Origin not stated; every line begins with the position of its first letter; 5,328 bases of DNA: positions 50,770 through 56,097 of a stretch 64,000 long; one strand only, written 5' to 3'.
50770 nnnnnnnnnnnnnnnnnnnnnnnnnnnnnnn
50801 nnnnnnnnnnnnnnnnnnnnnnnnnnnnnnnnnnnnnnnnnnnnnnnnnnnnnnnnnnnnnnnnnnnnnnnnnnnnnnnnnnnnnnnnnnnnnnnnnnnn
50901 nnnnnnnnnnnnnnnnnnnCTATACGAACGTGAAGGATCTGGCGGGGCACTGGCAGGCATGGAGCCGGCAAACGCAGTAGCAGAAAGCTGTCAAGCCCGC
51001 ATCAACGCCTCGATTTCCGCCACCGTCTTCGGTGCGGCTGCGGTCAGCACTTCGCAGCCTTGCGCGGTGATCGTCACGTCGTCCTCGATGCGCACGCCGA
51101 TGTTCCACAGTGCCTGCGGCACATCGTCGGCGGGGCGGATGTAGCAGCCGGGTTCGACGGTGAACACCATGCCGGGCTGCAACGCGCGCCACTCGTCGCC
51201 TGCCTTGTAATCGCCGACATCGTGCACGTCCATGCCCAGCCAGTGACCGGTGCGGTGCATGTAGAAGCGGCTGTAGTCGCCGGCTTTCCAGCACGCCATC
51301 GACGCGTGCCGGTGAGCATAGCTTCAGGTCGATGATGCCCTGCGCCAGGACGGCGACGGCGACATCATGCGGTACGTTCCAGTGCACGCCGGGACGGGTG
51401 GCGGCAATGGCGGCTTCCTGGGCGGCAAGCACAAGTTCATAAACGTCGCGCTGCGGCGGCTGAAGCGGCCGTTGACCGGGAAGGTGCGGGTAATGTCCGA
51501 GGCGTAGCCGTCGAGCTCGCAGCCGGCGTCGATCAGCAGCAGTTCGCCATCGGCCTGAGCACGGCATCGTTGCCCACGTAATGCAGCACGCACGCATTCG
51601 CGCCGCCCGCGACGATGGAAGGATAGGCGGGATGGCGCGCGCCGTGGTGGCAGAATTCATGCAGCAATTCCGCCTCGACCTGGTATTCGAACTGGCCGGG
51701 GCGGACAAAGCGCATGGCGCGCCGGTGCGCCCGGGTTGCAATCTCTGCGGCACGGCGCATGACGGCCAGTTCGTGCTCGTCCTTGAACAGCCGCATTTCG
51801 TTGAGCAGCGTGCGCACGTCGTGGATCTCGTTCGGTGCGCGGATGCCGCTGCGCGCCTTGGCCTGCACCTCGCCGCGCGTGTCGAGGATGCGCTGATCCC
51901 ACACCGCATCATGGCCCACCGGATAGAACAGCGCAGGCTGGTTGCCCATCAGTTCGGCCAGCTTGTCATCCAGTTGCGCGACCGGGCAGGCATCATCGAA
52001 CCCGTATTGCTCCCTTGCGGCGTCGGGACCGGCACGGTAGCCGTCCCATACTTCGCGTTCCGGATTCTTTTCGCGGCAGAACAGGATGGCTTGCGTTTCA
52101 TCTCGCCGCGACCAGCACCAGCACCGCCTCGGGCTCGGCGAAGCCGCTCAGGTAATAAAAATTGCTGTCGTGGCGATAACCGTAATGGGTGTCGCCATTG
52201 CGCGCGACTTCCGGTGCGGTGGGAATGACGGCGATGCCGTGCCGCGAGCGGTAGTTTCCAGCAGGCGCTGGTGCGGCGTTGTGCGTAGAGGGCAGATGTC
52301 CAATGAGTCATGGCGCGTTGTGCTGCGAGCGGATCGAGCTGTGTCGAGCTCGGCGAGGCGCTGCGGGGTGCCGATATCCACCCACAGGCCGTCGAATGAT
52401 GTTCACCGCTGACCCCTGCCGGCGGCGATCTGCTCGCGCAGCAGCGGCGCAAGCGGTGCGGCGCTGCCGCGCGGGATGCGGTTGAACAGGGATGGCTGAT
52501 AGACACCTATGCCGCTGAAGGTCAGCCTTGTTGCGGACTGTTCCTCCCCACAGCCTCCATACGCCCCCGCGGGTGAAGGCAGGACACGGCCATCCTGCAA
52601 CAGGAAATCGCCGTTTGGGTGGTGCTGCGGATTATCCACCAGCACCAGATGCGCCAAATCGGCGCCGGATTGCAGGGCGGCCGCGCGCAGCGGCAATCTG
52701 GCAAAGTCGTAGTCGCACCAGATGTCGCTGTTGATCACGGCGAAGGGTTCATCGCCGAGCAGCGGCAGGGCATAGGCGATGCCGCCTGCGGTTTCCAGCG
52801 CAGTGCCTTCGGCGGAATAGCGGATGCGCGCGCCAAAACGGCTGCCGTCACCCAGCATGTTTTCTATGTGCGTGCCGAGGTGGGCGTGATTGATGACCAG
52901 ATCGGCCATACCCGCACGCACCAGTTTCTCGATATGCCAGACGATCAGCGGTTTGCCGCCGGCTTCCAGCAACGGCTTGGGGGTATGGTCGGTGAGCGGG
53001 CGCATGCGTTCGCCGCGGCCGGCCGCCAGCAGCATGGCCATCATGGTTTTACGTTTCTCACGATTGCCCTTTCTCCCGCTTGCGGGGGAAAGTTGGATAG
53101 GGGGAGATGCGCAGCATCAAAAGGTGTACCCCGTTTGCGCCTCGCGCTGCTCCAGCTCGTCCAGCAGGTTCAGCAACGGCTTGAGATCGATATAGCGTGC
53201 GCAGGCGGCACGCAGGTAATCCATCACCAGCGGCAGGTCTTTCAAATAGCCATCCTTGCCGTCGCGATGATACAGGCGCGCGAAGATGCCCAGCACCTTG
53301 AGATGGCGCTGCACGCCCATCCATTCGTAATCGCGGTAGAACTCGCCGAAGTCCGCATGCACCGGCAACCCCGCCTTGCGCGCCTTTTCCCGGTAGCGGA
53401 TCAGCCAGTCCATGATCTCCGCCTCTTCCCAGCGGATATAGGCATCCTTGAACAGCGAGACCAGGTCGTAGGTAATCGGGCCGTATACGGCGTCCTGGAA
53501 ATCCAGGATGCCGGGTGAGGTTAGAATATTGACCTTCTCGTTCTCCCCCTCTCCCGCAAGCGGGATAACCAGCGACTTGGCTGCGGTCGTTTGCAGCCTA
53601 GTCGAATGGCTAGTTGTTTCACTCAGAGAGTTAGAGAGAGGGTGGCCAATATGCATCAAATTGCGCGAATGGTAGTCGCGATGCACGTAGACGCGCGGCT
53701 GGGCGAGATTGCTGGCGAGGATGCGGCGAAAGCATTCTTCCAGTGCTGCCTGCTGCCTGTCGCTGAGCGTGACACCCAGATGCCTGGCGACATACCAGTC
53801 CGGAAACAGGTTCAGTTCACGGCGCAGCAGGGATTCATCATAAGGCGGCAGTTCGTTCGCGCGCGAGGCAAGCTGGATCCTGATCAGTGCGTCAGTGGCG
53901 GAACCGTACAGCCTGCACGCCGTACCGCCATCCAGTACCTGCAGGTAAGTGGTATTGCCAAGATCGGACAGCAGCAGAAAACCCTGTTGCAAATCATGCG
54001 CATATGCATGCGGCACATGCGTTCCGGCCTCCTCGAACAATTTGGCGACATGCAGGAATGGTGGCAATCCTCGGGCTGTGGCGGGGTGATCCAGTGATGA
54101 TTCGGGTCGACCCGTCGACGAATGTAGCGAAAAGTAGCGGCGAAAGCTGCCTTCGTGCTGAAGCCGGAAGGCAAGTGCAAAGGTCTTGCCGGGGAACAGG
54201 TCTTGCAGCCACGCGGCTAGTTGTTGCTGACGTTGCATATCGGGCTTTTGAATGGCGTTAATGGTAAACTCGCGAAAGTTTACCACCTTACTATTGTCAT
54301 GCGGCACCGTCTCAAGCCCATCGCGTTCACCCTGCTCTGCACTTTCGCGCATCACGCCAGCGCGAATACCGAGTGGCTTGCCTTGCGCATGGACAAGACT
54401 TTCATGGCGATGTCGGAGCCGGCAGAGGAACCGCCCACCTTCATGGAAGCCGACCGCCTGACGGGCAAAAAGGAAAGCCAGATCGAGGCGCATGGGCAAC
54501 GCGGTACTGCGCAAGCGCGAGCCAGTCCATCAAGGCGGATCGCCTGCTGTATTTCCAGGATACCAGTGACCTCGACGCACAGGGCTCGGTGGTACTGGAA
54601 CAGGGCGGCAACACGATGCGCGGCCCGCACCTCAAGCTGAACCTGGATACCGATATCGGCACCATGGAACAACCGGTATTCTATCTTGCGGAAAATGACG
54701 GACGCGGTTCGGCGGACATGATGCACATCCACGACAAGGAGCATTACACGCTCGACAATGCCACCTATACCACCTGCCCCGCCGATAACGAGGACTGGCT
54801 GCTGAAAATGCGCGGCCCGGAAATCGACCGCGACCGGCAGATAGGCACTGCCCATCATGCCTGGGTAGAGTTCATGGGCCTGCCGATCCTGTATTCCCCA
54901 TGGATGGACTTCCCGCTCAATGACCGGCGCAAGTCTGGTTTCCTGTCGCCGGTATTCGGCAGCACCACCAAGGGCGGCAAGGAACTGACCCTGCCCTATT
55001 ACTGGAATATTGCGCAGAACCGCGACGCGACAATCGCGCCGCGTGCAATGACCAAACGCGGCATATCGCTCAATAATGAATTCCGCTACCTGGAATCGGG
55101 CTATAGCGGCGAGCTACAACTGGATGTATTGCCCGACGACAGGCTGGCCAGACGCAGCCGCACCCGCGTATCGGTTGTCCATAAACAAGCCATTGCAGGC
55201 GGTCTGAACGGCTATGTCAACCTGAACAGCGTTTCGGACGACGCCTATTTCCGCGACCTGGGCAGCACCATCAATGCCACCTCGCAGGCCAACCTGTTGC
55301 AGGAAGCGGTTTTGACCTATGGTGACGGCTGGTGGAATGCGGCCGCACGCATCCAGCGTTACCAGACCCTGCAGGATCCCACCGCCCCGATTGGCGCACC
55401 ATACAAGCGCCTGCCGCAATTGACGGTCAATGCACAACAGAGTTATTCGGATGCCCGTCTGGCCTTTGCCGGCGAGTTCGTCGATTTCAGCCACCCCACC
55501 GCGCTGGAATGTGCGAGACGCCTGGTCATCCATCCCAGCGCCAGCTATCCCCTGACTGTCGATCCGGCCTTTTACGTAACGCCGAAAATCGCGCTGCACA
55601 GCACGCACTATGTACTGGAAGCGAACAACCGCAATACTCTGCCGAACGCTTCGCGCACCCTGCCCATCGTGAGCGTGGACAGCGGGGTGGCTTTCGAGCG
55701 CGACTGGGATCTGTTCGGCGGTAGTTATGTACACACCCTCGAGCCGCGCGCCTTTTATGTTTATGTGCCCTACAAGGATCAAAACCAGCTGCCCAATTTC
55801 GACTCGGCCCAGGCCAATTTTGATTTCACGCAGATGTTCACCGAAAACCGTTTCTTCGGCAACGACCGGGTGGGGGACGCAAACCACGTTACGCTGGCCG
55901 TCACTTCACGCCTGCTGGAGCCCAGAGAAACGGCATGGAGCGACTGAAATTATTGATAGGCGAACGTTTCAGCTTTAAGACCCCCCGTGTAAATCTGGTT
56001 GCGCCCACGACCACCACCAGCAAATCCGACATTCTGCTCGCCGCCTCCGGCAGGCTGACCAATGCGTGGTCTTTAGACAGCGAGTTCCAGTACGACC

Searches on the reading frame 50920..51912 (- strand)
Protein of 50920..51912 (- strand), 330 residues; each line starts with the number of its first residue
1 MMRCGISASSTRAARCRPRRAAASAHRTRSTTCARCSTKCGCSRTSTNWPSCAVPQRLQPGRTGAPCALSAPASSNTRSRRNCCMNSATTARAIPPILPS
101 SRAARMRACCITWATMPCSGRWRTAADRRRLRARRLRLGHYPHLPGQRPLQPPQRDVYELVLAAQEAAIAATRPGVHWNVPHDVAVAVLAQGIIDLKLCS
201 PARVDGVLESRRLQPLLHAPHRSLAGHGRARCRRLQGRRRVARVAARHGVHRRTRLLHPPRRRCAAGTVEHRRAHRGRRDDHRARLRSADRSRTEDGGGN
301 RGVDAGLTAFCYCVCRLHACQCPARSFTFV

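Call 80: search_protein_families(library=pfam, proteins=[window:50920-51912:-], max_evalue=0.00001)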
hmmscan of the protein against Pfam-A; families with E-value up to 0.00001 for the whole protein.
window:50920-51912:- (330 aa): 1 family
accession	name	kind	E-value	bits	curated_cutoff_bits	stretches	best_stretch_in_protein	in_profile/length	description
PF00557.29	Peptidase_M24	-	8.1e-07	29.5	23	1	152-193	104-146/208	Metallopeptidase family M24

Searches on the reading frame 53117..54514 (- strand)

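Call 80: search_protein_families(library=pfam, proteins=[window:53117-54514:-], max_evalue=0.00001)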
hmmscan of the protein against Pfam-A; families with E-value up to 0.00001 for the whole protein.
window:53117-54514:- (465 aa): 1 family
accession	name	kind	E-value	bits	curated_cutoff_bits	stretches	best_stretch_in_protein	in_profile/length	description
PF01636.29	APH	-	1.2e-21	78.1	23.2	1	122-288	9-182/239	Phosphotransferase enzyme family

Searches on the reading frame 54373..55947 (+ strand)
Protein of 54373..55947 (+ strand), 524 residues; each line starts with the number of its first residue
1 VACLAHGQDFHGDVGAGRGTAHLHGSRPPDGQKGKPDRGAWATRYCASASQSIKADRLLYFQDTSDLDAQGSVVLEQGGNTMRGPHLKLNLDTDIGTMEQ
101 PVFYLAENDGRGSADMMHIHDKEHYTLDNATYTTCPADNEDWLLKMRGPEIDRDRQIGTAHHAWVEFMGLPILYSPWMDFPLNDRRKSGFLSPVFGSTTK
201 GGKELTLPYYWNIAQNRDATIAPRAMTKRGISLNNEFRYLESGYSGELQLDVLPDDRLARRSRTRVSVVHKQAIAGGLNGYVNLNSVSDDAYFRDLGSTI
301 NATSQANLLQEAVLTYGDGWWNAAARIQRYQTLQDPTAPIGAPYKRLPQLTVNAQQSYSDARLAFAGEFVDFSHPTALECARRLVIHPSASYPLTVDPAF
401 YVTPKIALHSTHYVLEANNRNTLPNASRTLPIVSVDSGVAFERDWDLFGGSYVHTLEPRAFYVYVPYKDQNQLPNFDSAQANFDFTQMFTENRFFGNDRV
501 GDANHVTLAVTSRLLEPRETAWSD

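Call 80: search_protein_families(library=pfam, proteins=[window:54373-55947:+], max_evalue=0.00001)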
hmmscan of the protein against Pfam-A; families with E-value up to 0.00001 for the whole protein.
window:54373-55947:+ (524 aa): 2 families
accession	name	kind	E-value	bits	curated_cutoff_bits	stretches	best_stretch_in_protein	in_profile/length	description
PF04453.20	LptD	-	1.3e-72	245.7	22.4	1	263-519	3-268/384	LPS transport system D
PF19838.5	LptD_2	-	8e-10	38.4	22.5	1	163-358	6-207/464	LptD protein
